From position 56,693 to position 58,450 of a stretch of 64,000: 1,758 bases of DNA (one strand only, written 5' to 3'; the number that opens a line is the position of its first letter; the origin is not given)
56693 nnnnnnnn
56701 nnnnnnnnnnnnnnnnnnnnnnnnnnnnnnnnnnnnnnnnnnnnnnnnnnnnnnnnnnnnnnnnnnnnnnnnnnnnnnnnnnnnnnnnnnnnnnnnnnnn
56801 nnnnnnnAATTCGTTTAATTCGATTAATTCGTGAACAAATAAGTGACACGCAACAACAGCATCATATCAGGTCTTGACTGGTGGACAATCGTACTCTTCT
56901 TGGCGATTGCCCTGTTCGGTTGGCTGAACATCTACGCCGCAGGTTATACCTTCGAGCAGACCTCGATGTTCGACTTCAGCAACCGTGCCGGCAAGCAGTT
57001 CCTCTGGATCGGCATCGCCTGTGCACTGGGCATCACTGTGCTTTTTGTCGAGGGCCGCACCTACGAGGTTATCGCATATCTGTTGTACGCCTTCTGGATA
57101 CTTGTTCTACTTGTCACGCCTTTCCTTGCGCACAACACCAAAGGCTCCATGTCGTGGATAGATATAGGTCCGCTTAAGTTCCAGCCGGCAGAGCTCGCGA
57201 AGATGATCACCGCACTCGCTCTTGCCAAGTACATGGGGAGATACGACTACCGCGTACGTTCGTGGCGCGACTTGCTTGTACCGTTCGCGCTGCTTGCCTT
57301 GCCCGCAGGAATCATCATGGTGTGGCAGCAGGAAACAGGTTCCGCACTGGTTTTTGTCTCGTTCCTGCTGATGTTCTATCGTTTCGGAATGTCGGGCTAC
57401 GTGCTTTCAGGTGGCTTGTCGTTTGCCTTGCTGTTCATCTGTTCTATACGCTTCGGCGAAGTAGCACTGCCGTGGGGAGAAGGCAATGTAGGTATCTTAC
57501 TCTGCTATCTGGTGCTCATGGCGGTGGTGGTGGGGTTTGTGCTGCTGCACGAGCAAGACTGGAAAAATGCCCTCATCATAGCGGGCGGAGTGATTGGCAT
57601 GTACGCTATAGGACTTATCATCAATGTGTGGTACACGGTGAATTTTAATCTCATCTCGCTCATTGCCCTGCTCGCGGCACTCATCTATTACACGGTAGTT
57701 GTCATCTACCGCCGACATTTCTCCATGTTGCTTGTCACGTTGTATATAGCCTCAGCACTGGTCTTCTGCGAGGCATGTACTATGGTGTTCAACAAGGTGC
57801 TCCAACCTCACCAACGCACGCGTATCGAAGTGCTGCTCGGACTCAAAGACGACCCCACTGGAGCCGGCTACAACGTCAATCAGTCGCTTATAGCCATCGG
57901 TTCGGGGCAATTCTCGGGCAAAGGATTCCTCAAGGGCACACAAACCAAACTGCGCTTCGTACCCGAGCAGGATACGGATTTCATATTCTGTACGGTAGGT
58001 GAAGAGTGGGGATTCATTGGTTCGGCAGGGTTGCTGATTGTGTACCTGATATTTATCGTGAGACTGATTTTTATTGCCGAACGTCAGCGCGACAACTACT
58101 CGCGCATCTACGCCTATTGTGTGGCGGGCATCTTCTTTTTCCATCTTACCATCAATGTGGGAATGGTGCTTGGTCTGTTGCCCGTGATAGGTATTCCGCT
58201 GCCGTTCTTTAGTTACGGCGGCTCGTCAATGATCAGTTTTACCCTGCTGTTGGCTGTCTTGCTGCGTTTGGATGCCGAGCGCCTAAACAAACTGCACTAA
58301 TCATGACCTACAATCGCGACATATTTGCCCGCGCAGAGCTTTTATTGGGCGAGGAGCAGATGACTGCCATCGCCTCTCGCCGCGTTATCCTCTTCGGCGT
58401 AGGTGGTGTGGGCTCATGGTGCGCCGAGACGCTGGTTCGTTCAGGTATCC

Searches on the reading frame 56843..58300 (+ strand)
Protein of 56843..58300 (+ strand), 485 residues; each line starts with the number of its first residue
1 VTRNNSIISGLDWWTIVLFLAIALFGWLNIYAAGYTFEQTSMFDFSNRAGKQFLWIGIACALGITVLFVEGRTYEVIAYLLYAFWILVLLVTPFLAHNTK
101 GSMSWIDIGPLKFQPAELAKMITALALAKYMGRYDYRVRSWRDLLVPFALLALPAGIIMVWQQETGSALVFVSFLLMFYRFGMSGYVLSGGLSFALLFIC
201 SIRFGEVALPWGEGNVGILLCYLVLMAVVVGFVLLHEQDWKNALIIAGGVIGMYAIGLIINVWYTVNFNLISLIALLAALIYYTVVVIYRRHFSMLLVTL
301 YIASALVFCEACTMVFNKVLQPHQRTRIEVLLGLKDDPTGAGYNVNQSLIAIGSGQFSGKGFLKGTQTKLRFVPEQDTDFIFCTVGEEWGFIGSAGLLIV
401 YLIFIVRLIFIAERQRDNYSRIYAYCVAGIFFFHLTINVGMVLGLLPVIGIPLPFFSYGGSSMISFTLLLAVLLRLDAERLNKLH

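Call 37: search_protein_families(library=ncbifam, proteins=[window:56843-58300:+], max_evalue=0.00001)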
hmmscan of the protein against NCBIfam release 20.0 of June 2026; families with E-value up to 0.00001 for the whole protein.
window:56843-58300:+ (485 aa): 6 families
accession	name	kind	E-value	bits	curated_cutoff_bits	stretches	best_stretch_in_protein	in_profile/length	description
NF037961.1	RodA_shape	subfamily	8.4e-123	410.7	150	2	257-483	181-414/415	rod shape-determining protein RodA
TIGR02210.1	rodA_shape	equivalog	3e-99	332.5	336.7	2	275-479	151-355/357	rod shape-determining protein RodA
TIGR02614.1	ftsW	equivalog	5.4e-70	236.3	337.5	2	222-479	139-356/357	putative lipid II flippase FtsW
NF008060.0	PRK10794.1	equivalog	2e-55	188.2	590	2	293-475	179-358/370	peptidoglycan glycosyltransferase MrdB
TIGR02615.1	spoVE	exception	5.9e-46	157.5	448.8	2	287-475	161-351/354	stage V sporulation protein E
NF008042.0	PRK10774.1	equivalog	9.5e-41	140.1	493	2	270-479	177-391/405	cell division protein FtsW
